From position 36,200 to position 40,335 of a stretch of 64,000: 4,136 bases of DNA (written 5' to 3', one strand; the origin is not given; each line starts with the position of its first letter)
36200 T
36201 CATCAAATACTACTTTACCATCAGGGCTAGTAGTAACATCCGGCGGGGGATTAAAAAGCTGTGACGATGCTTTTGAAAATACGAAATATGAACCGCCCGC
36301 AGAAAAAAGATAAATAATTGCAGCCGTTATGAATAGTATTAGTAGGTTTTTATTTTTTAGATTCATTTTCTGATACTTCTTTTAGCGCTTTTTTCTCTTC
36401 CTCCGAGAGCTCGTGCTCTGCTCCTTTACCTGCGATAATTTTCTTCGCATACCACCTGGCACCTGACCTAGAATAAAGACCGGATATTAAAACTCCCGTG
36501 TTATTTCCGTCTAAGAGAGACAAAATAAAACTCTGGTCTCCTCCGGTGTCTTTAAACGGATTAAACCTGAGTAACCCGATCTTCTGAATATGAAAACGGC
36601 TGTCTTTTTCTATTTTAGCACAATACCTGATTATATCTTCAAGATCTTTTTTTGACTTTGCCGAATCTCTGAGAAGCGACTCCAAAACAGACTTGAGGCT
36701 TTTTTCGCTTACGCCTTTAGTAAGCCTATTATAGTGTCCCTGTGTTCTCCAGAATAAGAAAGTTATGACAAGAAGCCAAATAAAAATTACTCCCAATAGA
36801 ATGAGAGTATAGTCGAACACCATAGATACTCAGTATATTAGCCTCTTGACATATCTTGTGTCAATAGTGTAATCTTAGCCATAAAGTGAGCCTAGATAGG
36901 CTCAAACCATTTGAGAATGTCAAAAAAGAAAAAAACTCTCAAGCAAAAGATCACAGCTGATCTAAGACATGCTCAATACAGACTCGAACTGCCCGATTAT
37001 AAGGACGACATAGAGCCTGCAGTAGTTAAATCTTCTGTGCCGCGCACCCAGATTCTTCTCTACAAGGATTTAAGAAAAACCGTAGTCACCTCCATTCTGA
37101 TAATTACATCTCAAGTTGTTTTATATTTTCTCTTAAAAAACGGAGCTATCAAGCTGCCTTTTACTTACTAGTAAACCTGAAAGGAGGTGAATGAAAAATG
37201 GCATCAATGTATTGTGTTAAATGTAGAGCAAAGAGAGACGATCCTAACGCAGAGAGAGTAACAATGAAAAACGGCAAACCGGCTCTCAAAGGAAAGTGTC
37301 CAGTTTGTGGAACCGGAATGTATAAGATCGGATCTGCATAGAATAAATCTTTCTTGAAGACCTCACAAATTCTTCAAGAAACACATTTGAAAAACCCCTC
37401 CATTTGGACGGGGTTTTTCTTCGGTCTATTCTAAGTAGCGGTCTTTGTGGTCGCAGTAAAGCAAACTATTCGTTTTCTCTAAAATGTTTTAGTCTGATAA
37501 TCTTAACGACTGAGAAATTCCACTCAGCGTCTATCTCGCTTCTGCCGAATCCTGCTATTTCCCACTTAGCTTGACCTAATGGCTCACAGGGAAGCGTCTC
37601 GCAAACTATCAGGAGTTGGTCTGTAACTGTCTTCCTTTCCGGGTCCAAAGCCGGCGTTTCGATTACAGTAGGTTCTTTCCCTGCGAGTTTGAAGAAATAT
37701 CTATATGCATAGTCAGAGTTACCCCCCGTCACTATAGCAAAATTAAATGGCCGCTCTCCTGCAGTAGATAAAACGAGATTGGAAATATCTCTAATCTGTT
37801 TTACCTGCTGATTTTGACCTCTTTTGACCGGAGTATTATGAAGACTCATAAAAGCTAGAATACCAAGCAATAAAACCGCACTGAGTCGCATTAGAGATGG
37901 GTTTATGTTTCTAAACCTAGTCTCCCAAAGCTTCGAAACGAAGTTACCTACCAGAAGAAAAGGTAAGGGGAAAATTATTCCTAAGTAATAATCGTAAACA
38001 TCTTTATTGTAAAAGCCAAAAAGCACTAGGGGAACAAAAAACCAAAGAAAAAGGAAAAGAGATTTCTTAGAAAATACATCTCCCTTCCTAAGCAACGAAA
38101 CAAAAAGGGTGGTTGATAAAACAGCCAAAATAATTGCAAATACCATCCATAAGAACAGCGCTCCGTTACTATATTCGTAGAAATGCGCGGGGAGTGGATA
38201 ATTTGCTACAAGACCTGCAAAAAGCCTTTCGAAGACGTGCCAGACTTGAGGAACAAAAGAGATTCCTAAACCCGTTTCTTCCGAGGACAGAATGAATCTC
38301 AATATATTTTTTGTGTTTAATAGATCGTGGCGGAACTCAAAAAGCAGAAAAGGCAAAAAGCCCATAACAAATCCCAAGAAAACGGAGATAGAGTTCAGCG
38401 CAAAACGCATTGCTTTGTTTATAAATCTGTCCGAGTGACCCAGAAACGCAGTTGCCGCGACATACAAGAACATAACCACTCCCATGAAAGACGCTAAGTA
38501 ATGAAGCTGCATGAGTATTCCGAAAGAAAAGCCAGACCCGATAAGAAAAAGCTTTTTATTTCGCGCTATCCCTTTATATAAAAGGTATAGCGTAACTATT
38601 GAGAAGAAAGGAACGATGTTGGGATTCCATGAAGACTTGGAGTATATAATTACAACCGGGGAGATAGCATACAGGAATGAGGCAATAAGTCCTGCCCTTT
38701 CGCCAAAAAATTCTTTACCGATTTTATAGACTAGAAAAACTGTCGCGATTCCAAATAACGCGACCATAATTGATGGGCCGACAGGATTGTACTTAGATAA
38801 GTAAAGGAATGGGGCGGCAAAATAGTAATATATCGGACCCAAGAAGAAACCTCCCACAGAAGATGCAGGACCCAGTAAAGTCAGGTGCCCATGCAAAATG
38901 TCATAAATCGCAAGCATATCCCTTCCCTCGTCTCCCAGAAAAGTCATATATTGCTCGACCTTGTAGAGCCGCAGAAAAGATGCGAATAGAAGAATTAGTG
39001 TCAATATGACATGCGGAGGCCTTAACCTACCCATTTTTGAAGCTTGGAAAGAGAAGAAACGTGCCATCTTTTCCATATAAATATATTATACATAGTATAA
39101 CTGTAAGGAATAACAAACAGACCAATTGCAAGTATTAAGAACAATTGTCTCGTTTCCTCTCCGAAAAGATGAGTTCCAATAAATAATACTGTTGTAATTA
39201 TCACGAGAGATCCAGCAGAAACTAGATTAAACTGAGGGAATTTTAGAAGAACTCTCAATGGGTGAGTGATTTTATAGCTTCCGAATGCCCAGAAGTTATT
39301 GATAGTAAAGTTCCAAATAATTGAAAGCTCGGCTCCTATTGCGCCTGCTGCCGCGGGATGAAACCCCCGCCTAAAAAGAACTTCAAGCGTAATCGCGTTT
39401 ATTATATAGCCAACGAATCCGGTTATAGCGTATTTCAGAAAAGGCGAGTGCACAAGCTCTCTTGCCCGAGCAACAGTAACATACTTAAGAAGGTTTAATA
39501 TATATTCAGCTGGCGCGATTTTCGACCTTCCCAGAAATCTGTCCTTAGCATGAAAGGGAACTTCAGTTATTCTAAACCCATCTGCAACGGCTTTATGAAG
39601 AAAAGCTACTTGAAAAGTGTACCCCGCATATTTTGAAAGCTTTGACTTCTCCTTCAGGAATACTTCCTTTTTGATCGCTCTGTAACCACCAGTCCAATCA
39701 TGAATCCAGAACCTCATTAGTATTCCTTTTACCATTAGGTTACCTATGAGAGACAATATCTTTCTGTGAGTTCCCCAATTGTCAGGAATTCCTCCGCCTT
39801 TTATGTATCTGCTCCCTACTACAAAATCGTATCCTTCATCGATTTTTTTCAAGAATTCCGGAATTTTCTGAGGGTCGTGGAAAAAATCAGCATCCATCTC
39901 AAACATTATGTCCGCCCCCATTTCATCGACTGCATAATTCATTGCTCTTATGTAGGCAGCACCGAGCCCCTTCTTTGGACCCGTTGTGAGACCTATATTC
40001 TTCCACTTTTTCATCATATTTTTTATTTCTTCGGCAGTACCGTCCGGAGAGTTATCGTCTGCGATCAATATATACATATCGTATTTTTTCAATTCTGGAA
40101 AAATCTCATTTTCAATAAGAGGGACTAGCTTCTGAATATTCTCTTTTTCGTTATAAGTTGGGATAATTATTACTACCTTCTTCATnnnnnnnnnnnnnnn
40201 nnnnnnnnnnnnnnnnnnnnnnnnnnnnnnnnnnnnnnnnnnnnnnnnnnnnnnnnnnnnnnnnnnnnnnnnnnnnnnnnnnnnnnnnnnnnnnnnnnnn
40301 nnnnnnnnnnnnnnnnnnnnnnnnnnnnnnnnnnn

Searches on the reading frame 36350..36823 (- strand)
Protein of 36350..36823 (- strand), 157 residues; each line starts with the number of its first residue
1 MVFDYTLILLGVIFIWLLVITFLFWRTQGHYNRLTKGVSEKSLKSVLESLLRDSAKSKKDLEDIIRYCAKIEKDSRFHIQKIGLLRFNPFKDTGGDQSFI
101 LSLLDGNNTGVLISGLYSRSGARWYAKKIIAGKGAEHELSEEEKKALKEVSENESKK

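Call 28: search_protein_families(library=pfam, proteins=[window:36350-36823:-], max_evalue=0.001)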
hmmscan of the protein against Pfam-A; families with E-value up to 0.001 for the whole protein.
window:36350-36823:- (157 aa): 1 family
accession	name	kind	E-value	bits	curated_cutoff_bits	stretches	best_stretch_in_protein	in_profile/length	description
PF14584.11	DUF4446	-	6.4e-35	120.8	27.4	1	6-149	6-148/150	Protein of unknown function (DUF4446)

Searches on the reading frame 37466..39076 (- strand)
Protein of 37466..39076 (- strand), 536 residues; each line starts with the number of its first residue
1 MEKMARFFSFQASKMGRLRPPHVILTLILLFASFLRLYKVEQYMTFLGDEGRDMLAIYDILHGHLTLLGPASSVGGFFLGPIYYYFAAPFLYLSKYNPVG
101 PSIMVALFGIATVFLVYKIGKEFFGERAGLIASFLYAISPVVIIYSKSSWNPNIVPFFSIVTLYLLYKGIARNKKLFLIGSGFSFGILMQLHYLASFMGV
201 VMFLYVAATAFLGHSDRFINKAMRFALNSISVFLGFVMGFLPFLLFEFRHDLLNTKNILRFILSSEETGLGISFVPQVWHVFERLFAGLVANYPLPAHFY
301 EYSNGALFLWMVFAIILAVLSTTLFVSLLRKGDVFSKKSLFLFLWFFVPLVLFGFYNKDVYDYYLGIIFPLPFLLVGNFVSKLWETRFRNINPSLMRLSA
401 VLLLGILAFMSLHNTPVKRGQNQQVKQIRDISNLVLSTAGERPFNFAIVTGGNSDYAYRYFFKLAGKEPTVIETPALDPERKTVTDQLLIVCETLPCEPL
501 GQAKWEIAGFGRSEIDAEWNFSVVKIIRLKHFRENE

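Call 58: search_protein_families(library=ncbifam, proteins=[window:37466-39076:-], max_evalue=1e-10)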
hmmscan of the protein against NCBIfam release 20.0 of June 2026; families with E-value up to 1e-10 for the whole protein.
window:37466-39076:- (536 aa): 0 families

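Call 61: search_protein_families(library=pfam, proteins=[window:37466-39076:-], max_evalue=0.00001)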
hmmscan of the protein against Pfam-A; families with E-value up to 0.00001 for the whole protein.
window:37466-39076:- (536 aa): 1 family
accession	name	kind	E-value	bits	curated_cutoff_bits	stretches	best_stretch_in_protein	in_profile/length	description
PF13231.12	PMT_2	-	1.6e-12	48.4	26.1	1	81-210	4-133/160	Dolichyl-phosphate-mannose-protein mannosyltransferase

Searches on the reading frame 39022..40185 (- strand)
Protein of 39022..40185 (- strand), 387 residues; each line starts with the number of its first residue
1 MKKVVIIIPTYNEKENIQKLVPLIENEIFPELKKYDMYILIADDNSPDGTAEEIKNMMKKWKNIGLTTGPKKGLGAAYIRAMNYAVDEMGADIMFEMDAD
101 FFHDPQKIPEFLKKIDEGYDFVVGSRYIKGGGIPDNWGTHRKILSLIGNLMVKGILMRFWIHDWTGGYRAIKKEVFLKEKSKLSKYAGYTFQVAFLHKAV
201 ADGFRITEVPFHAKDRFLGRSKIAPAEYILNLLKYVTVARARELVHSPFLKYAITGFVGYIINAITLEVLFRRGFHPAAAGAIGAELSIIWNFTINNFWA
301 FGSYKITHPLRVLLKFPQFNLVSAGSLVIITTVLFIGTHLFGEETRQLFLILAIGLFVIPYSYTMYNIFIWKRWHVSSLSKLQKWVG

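Call 58: search_protein_families(library=ncbifam, proteins=[window:39022-40185:-], max_evalue=1e-10)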
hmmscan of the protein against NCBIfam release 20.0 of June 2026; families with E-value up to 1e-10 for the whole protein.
window:39022-40185:- (387 aa): 4 families
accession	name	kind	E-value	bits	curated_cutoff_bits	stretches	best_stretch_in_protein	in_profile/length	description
TIGR04182.1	glyco_TIGR04182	equivalog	1.1e-14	54.6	325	1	3-262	1-237/293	S-layer glycoprotein N-glycosyltransferase AglJ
NF047588.1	GlcsyltransPgfSStrep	equivalog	4e-13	49.2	500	1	3-131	2-126/308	glycosyltransferase PgfS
NF007986.1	PRK10714.1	equivalog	6.2e-12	45.2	529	1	1-281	5-267/316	undecaprenyl-phosphate 4-deoxy-4-formamido-L-arabinose transferase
NF041391.1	DPhHxTase_Halo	equivalog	7.2e-11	41.5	375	1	10-226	3-195/213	dolichyl-phosphate hexose transferase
